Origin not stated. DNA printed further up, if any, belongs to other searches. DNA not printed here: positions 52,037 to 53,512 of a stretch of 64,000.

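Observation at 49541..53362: ATP-grasp / radical-SAM / aldehyde-dehydrogenase cassette embedded inside the lipid A operon (between lpxA and lpxI)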

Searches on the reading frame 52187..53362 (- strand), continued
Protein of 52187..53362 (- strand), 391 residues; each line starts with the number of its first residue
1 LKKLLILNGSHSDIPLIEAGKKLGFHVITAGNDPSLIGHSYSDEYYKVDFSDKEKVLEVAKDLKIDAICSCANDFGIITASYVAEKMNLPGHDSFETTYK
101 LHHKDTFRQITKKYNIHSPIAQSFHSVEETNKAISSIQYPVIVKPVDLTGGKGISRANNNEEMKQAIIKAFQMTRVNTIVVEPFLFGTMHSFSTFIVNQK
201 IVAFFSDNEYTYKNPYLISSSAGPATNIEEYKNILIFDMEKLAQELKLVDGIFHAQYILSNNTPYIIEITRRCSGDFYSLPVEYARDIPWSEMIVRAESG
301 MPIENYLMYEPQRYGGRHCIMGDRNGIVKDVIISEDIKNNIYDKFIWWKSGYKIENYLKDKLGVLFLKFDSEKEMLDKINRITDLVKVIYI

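Call 21: find_encoding_contigs(protein=P0011, flank=10000, max_places=2)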
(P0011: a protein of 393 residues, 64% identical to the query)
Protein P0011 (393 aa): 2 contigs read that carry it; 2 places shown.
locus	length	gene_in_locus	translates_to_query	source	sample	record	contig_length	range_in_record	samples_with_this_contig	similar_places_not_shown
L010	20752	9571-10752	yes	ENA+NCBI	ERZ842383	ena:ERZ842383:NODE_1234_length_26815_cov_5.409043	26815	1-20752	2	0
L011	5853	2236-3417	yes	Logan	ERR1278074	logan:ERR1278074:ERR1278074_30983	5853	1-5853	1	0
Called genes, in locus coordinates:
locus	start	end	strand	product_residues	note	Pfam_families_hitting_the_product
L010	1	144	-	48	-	?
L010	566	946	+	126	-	PF01880:Desulfoferrodox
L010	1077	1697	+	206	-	PF01618:MotA_ExbB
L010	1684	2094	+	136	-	PF02472:ExbD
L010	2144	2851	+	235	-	-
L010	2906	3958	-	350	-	-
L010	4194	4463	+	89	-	-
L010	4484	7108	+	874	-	PF01411:tRNA-synt_2c, PF07973:tRNA_SAD, PF02272:DHHA1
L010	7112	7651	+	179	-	-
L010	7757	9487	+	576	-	PF00664:ABC_membrane, PF00005:ABC_tran, PF02463:SMC_N (weak)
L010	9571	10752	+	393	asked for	PF01071:GARS_A, PF02655:ATP-grasp_3, PF02786:CPSase_L_D2, PF07478:Dala_Dala_lig_C (weak), PF13535:ATP-grasp_4 (weak)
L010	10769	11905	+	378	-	PF04055:Radical_SAM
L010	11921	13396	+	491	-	PF00171:Aldedh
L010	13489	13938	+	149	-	PF03610:EIIA-man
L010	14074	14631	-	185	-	PF02482:Ribosomal_S30AE, PF16321:Ribosom_S30AE_C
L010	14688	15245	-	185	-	PF08207:EFP_N, PF01132:EFP, PF09285:Elong-fact-P_C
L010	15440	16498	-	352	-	PF01321:Creatinase_N, PF00557:Peptidase_M24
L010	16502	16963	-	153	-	PF01220:DHquinase_II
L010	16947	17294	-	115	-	PF00708:Acylphosphatase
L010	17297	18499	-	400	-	PF01136:Peptidase_U32, PF16325:Peptidase_U32_C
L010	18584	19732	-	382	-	PF02618:YceG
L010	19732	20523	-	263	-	PF03652:RuvX, PF06949:DUF1292 (weak)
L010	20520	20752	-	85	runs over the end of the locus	PF06135:IreB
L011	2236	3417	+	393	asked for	PF01071:GARS_A, PF02655:ATP-grasp_3, PF02786:CPSase_L_D2, PF07478:Dala_Dala_lig_C (weak), PF13535:ATP-grasp_4 (weak)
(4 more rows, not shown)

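Call 22: find_encoding_contigs(protein=P0015, flank=10000, max_places=2)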
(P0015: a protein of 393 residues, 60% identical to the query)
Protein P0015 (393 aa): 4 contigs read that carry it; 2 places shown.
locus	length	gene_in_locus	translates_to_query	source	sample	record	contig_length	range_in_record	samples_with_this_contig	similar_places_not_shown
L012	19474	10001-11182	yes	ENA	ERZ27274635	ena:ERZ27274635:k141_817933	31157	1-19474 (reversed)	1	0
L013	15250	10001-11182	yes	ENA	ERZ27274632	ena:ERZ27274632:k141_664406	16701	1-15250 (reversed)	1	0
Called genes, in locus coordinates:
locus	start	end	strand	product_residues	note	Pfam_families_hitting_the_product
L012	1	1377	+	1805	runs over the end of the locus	-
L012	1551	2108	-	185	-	PF08207:EFP_N, PF01132:EFP, PF09285:Elong-fact-P_C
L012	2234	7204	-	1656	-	PF09586:YfhO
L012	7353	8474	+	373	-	PF04055:Radical_SAM, PF13186:SPASM (faint)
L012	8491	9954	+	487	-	PF00171:Aldedh, PF05893:LuxC (weak)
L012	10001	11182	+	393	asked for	PF01071:GARS_A, PF02655:ATP-grasp_3, PF02786:CPSase_L_D2, PF07478:Dala_Dala_lig_C (weak), PF13535:ATP-grasp_4 (weak)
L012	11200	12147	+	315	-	PF00535:Glycos_transf_2, PF10111:Glyco_tranf_2_2, PF13641:Glyco_tranf_2_3 (weak)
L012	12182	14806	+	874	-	PF09586:YfhO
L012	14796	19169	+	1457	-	PF09586:YfhO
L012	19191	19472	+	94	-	?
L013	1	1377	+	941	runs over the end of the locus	?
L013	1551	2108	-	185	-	PF08207:EFP_N, PF01132:EFP, PF09285:Elong-fact-P_C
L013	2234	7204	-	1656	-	PF09586:YfhO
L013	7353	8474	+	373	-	PF04055:Radical_SAM, PF13186:SPASM (faint)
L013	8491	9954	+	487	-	PF00171:Aldedh, PF05893:LuxC (weak)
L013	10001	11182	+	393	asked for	PF01071:GARS_A, PF02655:ATP-grasp_3, PF02786:CPSase_L_D2, PF07478:Dala_Dala_lig_C (weak), PF13535:ATP-grasp_4 (weak)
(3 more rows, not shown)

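Call 26: find_related_loci(query=A1, collection=genome_contigs, flank=10000)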
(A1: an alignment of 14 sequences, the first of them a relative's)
Query A1 (391 aa) in genome_contigs; peptide patterns used: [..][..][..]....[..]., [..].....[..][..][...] (x = any residue, [..] = any of these).
117 stretches matched a pattern; 37 encode a relative of the query (tblastn E <= 1e-3); 36 distinct loci.
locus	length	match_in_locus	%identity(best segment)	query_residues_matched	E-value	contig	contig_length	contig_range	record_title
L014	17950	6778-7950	73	2-390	0e+0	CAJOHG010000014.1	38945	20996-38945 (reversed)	uncultured Selenomonadaceae bacterium isolate Red_deer_4_mag_143 genome assembly, contig: scaffold_2551, whole genome sh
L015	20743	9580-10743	64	2-390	3e-171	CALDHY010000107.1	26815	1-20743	MAG TPA_asm: uncultured Selenomonadales bacterium isolate ERR1278074_bin.57_CONCOCT_v1.1_MAG genome assembly, contig: ER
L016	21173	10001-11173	58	1-390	1e-162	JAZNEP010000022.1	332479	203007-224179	MAG: Lachnospiraceae bacterium isolate T1900044719_TS20190185.MAGScoT_cleanbin_000022 SGB_1899_k141_1128138, whole genom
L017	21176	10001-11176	58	1-390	2e-159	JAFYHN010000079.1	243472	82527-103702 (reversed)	MAG: Eubacterium sp. isolate RGIG7096 Water_buffalos_Abomasum-1__c507354, whole genome shotgun sequence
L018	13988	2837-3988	58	1-383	5e-159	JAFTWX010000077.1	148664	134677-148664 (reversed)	MAG: Lachnospiraceae bacterium isolate RGIG4224 Roe_deer_Colon-4__c353508, whole genome shotgun sequence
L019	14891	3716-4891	53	1-390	5e-151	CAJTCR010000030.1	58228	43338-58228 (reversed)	Eubacteriaceae bacterium isolate B36_36_MI_H genome assembly, contig: MGBC000105.30, whole genome shotgun sequence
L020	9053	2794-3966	55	1-390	3e-150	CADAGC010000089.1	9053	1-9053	MAG: uncultured Ruminococcus sp. isolate RUG13257 genome assembly, contig: RUG13257_asm_89, whole genome shotgun sequenc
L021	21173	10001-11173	56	1-391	5e-148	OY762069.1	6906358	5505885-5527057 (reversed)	MAG: uncultured Desulfobacter sp. isolate 00b13672-1c6a-4f01-9bd3-5d9cfdb0d95e genome assembly, chromosome: 1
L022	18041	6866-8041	56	1-390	9e-152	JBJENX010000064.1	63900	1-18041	MAG: Lachnospiraceae bacterium isolate LOHA42_bin.057 NODE_250_length_63900_cov_20.856167, whole genome shotgun sequence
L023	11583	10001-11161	55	3-388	1e-146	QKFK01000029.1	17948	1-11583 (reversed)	MAG: Rhodospirillales bacterium isolate SZUA-500 scaffold_31401, whole genome shotgun sequence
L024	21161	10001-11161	54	2-388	4e-146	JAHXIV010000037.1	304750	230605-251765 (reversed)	MAG: gamma proteobacterium symbiont of Taylorina sp. isolate L037_T1 c_000000000001, whole genome shotgun sequence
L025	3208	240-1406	54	2-389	2e-151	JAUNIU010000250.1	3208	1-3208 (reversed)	MAG: Eubacteriales bacterium isolate S29M_St_14 NODE_9853_length_3208_cov_5.262924, whole genome shotgun sequence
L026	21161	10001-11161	55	2-388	2e-144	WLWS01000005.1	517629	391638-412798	MAG: Gammaproteobacteria bacterium isolate MH-Pat-SR_autometa_4-1 NODE_18_length_517629_cov_9.733910, whole genome shotg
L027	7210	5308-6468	53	2-388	5e-144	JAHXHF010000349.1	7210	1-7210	MAG: gamma proteobacterium symbiont of Bathyaustriella thionipta isolate L181_Sed1 c_000000000315, whole genome shotgun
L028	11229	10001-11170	54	2-391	9e-144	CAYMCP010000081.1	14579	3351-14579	MAG TPA_asm: uncultured Thiotrichaceae bacterium isolate SRP141376_co5_7 genome assembly, contig: NODE_10169_length_1457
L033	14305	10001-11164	53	2-388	4e-140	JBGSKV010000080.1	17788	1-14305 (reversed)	MAG: Oligoflexales bacterium isolate JTS-AC19 k141_1398538, whole genome shotgun sequence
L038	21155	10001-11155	51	2-386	7e-137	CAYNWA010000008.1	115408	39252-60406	MAG TPA_asm: uncultured Smithella sp. isolate binchicken_co405_44 genome assembly, contig: NODE_194_length_115408_cov_31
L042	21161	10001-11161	50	2-388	9e-132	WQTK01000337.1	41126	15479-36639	MAG: Candidatus Fibrimonadales bacterium isolate Co191P4bin13 JGI24696J40584_12961703, whole genome shotgun sequence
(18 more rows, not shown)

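Call 33: find_related_loci(query=P0001, collection=metagenome_contigs, flank=10000)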
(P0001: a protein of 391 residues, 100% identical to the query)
Query P0001 (391 aa) in metagenome_contigs; peptide patterns used: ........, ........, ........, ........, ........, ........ (x = any residue, [..] = any of these).
112 stretches matched a pattern; 1 encode a relative of the query (tblastn E <= 1e-3); 1 distinct loci.
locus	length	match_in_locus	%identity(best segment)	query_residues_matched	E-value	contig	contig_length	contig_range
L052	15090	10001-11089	52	26-388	6e-127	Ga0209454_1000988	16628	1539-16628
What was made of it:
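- Tried and rejected: It returned a single distant locus (call 33).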

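Call 34: find_encoding_contigs(protein=P0005, flank=10000, max_places=2)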
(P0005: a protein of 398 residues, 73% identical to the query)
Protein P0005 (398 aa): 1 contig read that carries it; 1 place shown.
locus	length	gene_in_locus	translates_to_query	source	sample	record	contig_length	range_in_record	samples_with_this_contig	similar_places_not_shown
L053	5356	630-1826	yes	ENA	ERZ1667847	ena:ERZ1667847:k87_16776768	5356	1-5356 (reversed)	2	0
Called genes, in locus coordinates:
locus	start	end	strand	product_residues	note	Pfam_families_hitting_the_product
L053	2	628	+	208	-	?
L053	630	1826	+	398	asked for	PF01071:GARS_A, PF02655:ATP-grasp_3 (weak), PF02786:CPSase_L_D2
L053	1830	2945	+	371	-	PF04055:Radical_SAM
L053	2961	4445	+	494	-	PF00171:Aldedh, PF05893:LuxC (weak)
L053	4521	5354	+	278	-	?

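Call 35: find_encoding_contigs(protein=P0008, flank=10000, max_places=2)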
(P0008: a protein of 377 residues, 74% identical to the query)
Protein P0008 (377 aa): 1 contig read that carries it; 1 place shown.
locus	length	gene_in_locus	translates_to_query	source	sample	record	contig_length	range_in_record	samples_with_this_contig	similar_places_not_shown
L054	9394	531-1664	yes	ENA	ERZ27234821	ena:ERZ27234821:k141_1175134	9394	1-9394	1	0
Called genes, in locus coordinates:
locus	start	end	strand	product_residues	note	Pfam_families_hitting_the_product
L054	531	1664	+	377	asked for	PF01071:GARS_A, PF02655:ATP-grasp_3 (weak), PF02786:CPSase_L_D2 (weak), PF07478:Dala_Dala_lig_C (weak)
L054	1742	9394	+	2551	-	?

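Call 37: search_protein_families(library=ncbifam, proteins=[L010:7757-9487:+, L010:7112-7651:+, L014:5832-6770:+, L003:4177-6348:+, L003:6358-7341:+, L003:11188-11550:+, L003:11585-12727:+, L007:18362-20314:-], max_evalue=0.00001)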
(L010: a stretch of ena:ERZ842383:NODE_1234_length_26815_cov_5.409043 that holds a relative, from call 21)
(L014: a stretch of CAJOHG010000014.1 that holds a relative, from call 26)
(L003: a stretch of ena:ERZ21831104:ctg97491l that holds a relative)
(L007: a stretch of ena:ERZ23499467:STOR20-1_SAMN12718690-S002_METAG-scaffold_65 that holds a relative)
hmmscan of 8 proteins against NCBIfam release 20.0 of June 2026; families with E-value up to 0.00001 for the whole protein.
L010:7757-9487:+ (576 aa): 183 families (the best 25 are shown)
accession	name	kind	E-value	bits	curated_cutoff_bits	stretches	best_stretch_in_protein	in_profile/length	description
TIGR02203.1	MsbA_lipidA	equivalog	2.8e-118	395.9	602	1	19-571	17-566/572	lipid A export permease/ATP-binding protein MsbA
TIGR02204.1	MsbA_rel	hypoth_equivalog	6.3e-118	394.9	780.4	1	14-571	14-572/576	ABC transporter, permease/ATP-binding protein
NF045513.1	HepA_fam_ABC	equivalog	4.4e-116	388.7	725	1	70-571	107-606/610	heterocyst formation ABC transporter subunit HepA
NF052233.1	CphA_assoc_ABC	equivalog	4.9e-114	382.3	880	1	17-572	183-741/766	cyanophycin metabolism-associated ABC transporter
TIGR00958.1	3a01208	subfamily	2.8e-110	369.7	874.6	1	77-570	221-710/711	antigen peptide transporter 2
NF010178.0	PRK13657.1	equivalog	3e-106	356.2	733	1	15-572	16-568/588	glucan ABC transporter ATP-binding protein/ permease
TIGR01846.1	type_I_sec_HlyB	subfamily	3.6e-105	352.8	725.55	1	5-572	126-690/694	type I secretion system permease/ATPase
NF008381.0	PRK11176.1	equivalog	5.5e-101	338.7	867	1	57-571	67-576/582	lipid A ABC transporter ATP-binding protein/permease MsbA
TIGR03375.1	type_I_sec_LssB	subfamily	3.9e-97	326.2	693.1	1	7-563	138-691/696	type I secretion system permease/ATPase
TIGR03796.1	NHLM_micro_ABC1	equivalog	9.2e-93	311.7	853.3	1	16-570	152-708/710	NHLP family bacteriocin export ABC transporter peptidase/permease/ATPase subunit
TIGR03797.1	NHLM_micro_ABC2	equivalog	2e-90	304.2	709.4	1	16-572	134-683/686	NHLP bacteriocin export ABC transporter permease/ATPase subunit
NF008055.0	PRK10789.1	equivalog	1.7e-89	300.9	845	1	21-570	20-567/590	SmdA family multidrug ABC transporter permease/ATP-binding protein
TIGR01193.1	bacteriocin_ABC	subfamily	7e-87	292.6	523.85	1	16-572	154-707/708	peptide cleavage/export ABC transporter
TIGR01192.1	chvA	subfamily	1.6e-85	287.9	585.4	1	16-571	17-567/585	glucan export ABC transporter ATP-binding protein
NF008056.1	PRK10790.1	equivalog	1.9e-82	277.6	746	1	14-572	19-573/584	SmdB family multidrug efflux ABC transporter permease/ATP-binding protein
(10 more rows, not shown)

L010:7112-7651:+ (179 aa): 0 families

L014:5832-6770:+ (312 aa): 0 families

L003:4177-6348:+ (723 aa): 0 families

L003:6358-7341:+ (327 aa): 8 families
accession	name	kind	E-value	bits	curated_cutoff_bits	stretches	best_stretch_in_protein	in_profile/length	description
NF047588.1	GlcsyltransPgfSStrep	equivalog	5.4e-69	232.8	500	1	14-315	2-304/308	glycosyltransferase PgfS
NF007986.1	PRK10714.1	equivalog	2.7e-60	204.1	529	1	14-319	7-314/316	undecaprenyl-phosphate 4-deoxy-4-formamido-L-arabinose transferase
TIGR03937.1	PgaC_IcaA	equivalog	5.8e-10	38.7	422.3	1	13-107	45-135/407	poly-beta-1,6-N-acetyl-D-glucosamine synthase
NF007482.0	PRK10073.1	equivalog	3e-08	33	423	1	13-122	6-110/334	glycosyltransferase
NF041875.1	EPS_EpsD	equivalog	3.1e-08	33.4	370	1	15-125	1-107/325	exopolysaccharide biosynthesis glycosyltransferase EpsD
NF047683.1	TeichurnBiosyTuaG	equivalog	2e-07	30.9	400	1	13-117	6-106/252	teichuronic acid biosynthesis protein TuaG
TIGR04182.1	glyco_TIGR04182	equivalog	9e-07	28.6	325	1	16-295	3-279/293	S-layer glycoprotein N-glycosyltransferase AglJ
NF041391.1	DPhHxTase_Halo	equivalog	9.3e-06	24.8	375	0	39-211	17-187/213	dolichyl-phosphate hexose transferase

L003:11188-11550:+ (120 aa): 2 families
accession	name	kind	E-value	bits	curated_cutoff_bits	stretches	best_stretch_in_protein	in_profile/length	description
NF002816.2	PRK02971.1-2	equivalog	1.7e-15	57.5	99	1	7-118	4-117/120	4-amino-4-deoxy-L-arabinose-phosphoundecaprenol flippase subunit ArnF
NF011625.2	PRK15051.1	equivalog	2.3e-07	31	92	1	56-117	46-107/111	4-amino-4-deoxy-L-arabinose-phosphoundecaprenol flippase subunit ArnE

L003:11585-12727:+ (380 aa): 16 families
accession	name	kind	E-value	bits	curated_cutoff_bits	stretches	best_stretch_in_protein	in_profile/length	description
NF008687.0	PRK11706.1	equivalog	4.1e-173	575.4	375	1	5-378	2-374/375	dTDP-4-amino-4,6-dideoxygalactose transaminase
TIGR02379.1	ECA_wecE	subfamily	1e-165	551.1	434.85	1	5-378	2-375/376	dTDP-4-amino-4,6-dideoxy-D-glucose transaminase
TIGR03588.1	PseC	equivalog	3.7e-67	226.9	423.5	1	5-376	2-378/380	UDP-4-amino-4,6-dideoxy-N-acetyl-beta-L-altrosamine transaminase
NF008658.2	PRK11658.1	equivalog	2.7e-62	210.6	631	1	1-375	1-374/379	UDP-4-amino-4-deoxy-L-arabinose aminotransferase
TIGR04181.1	NHT_00031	hypoth_equivalog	2.7e-54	184.4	420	1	5-357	1-357/359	LegC family aminotransferase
TIGR04427.1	PLP_DesI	equivalog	1.8e-48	165.6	650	1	23-374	40-379/390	dTDP-4-dehydro-6-deoxyglucose aminotransferase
NF011936.0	PRK15407.1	equivalog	6.2e-46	157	423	1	68-378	107-436/440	lipopolysaccharide biosynthesis protein RfbH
NF005816.0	PRK07682.1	equivalog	1.1e-10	40.7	620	1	53-166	94-213/390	aminotransferase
NF005817.0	PRK07683.1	equivalog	1.7e-08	33.6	575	1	52-145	92-187/387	aminotransferase A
NF006488.0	PRK08912.1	equivalog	3.9e-08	32.6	498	1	53-129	91-169/387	aminotransferase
NF041364.1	GntC_guanitoxin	equivalog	8e-08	31.6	415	1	53-164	64-182/356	guanitoxin biosynthesis PLP-dependent (S)-gamma-hydroxy-L-arginine cyclodehydratase GntC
NF006569.0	PRK09082.1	subfamily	1.7e-07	30.7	420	1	54-127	96-168/386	methionine aminotransferase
NF004621.0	PRK05957.1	equivalog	3.3e-07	29.4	498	1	64-130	103-168/389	pyridoxal phosphate-dependent aminotransferase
NF004975.0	PRK06348.1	equivalog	2.6e-06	26.7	549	1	69-163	108-209/384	pyridoxal phosphate-dependent aminotransferase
NF005855.0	PRK07777.1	equivalog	5.5e-06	26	553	1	53-165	93-212/391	pyridoxal phosphate-dependent aminotransferase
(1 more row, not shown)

L007:18362-20314:- (650 aa): 0 families
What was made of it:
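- The GT2 best matches PgfS and ArnC, and the EamA best matches ArnF and ArnE (call 37).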
